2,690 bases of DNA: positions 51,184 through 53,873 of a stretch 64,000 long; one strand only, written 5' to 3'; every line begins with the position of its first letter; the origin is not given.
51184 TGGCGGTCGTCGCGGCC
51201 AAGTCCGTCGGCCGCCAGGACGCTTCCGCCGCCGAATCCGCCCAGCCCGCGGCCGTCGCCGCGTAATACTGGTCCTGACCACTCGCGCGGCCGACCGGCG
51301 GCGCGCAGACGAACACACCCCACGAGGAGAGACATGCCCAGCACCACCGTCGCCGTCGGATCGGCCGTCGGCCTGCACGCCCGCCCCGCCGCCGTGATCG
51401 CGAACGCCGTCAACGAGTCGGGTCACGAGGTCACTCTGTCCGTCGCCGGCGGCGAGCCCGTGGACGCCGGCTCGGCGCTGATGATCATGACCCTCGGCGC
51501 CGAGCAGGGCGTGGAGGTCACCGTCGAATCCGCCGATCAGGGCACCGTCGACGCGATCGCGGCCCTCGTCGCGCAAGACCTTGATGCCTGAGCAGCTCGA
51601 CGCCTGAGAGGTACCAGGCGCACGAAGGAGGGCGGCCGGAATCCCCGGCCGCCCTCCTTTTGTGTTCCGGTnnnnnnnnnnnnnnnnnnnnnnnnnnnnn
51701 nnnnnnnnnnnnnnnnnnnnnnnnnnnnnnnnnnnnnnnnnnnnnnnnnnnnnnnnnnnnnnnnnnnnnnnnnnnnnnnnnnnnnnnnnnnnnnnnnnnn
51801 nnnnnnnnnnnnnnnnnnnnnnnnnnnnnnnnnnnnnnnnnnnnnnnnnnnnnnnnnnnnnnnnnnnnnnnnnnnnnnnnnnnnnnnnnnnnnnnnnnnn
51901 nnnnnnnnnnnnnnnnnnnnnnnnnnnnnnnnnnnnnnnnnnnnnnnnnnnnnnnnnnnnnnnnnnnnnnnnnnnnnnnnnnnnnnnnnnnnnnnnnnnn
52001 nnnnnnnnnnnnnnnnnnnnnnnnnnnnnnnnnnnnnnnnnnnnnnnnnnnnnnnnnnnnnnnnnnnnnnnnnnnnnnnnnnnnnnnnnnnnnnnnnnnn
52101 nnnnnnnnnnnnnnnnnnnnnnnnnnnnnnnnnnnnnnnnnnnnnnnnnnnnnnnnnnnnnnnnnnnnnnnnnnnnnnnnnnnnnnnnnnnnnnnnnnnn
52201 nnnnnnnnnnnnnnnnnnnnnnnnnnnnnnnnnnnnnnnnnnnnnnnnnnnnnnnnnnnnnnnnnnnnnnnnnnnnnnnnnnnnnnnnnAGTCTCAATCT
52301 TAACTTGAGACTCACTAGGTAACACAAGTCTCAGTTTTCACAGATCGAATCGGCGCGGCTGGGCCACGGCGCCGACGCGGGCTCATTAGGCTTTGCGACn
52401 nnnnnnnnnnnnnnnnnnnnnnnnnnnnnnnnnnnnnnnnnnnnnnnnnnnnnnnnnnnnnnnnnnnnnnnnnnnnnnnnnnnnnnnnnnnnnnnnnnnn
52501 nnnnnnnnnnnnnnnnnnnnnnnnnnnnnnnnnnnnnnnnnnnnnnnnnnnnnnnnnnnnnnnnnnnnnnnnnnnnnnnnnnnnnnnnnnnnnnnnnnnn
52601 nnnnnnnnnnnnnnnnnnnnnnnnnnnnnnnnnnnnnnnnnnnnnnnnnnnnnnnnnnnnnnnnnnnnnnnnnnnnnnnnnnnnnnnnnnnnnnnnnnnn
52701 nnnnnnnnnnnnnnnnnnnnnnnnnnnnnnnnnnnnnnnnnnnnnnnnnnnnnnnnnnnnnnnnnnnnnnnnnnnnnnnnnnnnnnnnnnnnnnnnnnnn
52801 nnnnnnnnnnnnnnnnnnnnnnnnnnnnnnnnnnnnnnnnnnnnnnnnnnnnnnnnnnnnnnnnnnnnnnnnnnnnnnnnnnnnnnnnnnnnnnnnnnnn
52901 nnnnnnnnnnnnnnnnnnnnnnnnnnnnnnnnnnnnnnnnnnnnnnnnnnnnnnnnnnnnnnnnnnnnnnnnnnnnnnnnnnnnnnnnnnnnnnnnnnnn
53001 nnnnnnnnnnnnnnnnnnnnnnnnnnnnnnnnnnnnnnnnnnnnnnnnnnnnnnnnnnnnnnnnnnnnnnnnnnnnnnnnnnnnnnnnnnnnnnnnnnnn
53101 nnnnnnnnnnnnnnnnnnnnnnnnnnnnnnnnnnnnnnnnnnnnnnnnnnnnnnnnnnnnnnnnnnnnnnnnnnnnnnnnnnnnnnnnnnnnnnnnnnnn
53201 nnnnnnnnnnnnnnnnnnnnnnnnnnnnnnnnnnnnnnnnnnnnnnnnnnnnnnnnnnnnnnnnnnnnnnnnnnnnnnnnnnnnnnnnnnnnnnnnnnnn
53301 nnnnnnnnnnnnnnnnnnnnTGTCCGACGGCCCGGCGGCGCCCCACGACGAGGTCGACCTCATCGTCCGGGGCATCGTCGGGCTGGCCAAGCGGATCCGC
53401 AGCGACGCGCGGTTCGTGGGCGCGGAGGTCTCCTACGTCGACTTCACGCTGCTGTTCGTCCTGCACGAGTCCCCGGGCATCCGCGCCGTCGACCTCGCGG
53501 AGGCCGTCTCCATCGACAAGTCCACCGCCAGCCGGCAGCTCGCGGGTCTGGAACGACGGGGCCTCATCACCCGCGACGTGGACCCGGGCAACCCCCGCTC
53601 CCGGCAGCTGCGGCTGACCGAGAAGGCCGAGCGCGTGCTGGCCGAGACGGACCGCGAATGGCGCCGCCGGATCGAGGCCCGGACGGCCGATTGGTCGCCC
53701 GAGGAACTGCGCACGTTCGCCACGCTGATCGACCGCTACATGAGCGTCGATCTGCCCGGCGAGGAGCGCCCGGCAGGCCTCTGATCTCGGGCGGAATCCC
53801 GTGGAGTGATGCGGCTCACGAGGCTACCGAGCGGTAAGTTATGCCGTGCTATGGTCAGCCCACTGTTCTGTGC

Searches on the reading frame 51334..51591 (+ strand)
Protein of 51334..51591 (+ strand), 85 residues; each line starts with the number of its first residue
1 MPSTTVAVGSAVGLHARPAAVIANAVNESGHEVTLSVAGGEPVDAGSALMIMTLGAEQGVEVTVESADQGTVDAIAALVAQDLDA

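Call 86: search_protein_families(library=pfam, proteins=[window:51334-51591:+], max_evalue=0.01)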
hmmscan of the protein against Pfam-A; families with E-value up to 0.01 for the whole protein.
window:51334-51591:+ (85 aa): 2 families
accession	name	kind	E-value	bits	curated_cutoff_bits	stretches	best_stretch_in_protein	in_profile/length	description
PF00381.24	PTS-HPr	-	4.9e-18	65.4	23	1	3-80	2-77/81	PTS HPr component phosphorylation site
PF09134.16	Invasin_D3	-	0.0094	16.9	33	0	14-75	7-66/98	Invasin, domain 3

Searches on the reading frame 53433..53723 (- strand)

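Call 86: search_protein_families(library=pfam, proteins=[window:53433-53723:-], max_evalue=0.01)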
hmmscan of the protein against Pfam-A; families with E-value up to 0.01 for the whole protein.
window:53433-53723:- (96 aa): 1 family
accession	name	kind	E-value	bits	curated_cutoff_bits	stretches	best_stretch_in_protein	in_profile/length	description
PF15327.11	Tankyrase_bdg_C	-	0.0021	18.9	27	1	10-58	99-147/167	Tankyrase binding protein C terminal domain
